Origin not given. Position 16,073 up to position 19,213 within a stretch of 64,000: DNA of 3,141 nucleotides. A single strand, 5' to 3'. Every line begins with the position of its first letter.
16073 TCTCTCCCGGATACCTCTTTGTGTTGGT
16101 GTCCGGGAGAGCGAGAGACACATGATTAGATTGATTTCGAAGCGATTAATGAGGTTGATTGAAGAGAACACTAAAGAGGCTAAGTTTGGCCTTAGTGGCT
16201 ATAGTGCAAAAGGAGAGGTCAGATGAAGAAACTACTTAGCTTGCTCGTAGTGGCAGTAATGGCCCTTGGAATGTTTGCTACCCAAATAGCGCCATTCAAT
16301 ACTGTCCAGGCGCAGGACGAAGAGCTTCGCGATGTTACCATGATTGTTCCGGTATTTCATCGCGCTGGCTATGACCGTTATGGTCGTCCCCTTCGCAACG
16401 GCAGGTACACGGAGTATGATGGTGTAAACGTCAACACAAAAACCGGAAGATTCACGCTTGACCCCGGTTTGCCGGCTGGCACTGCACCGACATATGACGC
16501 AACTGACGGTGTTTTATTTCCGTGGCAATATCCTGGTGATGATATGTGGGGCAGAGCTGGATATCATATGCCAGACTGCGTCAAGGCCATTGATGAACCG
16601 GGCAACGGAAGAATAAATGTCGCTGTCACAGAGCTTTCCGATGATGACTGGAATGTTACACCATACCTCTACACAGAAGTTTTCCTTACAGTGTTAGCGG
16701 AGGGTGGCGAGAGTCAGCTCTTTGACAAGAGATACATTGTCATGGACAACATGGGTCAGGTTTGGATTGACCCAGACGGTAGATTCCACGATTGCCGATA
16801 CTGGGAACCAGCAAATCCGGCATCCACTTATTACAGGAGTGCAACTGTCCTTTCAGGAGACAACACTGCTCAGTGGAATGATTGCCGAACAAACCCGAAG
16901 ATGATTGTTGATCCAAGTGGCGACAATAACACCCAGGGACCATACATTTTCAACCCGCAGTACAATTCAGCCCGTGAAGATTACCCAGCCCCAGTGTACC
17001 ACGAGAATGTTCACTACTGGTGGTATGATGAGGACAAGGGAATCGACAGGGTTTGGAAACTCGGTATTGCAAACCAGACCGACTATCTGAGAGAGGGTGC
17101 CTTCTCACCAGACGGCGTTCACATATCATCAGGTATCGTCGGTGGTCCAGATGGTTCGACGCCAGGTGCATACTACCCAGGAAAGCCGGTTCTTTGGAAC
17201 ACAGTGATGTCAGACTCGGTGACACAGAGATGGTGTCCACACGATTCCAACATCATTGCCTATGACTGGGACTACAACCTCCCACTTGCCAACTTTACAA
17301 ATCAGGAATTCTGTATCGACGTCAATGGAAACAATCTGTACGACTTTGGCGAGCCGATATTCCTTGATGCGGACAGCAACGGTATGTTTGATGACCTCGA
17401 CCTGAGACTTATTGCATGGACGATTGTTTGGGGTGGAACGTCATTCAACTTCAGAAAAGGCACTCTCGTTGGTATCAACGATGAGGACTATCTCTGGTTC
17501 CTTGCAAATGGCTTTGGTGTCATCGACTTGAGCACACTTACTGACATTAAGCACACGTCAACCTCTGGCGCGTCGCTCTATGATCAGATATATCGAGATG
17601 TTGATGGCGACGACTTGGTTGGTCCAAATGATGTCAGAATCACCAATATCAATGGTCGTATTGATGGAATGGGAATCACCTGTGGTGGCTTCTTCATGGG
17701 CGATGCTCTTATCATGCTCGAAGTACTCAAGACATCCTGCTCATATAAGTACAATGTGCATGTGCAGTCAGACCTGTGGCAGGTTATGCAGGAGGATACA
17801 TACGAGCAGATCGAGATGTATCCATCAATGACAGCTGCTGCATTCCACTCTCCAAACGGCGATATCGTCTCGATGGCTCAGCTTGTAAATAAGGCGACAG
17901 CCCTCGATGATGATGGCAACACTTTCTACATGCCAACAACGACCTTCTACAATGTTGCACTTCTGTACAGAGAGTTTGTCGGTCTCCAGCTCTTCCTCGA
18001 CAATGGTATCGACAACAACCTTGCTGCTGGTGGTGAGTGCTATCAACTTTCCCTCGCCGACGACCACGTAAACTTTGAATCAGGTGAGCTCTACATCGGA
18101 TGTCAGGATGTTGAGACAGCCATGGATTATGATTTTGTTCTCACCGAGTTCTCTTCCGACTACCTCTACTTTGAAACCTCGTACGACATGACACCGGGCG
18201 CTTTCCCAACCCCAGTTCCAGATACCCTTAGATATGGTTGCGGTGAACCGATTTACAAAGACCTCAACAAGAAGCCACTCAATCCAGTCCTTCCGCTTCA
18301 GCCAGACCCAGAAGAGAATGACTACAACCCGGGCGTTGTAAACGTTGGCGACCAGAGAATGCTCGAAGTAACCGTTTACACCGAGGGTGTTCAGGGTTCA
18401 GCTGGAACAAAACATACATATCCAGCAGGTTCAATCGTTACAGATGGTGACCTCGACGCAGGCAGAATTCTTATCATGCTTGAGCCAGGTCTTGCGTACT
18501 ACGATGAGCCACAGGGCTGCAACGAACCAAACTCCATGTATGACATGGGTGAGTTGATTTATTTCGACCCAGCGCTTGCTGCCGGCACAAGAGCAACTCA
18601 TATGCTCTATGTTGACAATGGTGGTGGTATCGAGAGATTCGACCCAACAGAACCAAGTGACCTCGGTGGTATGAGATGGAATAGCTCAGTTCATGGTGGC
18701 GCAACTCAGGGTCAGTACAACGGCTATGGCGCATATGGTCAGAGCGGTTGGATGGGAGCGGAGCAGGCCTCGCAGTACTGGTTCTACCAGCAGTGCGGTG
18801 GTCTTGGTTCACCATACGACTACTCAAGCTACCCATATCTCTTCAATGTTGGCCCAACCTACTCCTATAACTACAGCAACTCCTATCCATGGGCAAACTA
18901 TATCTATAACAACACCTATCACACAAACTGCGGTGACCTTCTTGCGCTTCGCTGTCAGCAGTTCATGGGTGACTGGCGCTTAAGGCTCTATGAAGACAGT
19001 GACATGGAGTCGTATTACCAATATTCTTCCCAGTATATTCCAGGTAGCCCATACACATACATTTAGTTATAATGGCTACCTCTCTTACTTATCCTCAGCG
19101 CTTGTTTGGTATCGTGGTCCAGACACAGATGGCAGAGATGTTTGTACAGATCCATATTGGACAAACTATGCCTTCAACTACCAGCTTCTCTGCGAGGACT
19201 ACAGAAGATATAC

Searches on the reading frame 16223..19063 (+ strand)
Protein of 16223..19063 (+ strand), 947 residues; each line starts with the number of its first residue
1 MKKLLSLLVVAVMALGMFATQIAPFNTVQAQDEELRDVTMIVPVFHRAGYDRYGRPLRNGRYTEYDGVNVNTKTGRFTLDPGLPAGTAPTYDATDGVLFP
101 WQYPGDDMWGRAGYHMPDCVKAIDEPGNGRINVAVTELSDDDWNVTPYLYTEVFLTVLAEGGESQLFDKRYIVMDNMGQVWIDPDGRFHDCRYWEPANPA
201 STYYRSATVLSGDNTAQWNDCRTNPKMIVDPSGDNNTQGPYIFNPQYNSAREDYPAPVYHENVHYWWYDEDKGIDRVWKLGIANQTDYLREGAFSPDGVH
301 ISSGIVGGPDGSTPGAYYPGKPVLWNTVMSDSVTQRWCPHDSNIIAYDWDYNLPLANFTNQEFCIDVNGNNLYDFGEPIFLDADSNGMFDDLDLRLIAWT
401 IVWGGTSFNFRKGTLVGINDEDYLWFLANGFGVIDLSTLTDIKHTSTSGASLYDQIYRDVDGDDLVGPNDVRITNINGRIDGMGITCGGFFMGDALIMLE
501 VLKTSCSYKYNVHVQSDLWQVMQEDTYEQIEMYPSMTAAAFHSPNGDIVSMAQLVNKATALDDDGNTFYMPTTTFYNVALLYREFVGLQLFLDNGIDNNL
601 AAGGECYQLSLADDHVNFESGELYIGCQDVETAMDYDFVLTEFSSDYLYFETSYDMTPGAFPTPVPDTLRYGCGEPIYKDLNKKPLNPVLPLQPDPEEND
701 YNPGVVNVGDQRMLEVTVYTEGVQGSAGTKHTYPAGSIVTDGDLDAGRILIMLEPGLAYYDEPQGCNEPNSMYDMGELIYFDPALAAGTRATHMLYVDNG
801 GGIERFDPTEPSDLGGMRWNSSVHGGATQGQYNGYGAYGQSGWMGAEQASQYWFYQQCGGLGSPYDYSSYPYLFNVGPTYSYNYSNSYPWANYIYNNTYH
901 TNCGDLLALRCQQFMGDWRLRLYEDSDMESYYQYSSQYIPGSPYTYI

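Call 5: search_protein_families(library=pfam, proteins=[window:16223-19063:+], max_evalue=0.1)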
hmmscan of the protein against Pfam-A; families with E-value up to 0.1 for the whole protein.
window:16223-19063:+ (947 aa): 0 families

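Call 18: search_protein_families(library=ncbifam, proteins=[window:16223-19063:+], max_evalue=1)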
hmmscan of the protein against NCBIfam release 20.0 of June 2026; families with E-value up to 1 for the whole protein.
window:16223-19063:+ (947 aa): 1 family
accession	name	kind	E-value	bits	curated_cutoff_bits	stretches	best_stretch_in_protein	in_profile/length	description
TIGR00038.1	efp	equivalog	0.23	11.1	185.8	1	493-534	56-94/184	elongation factor P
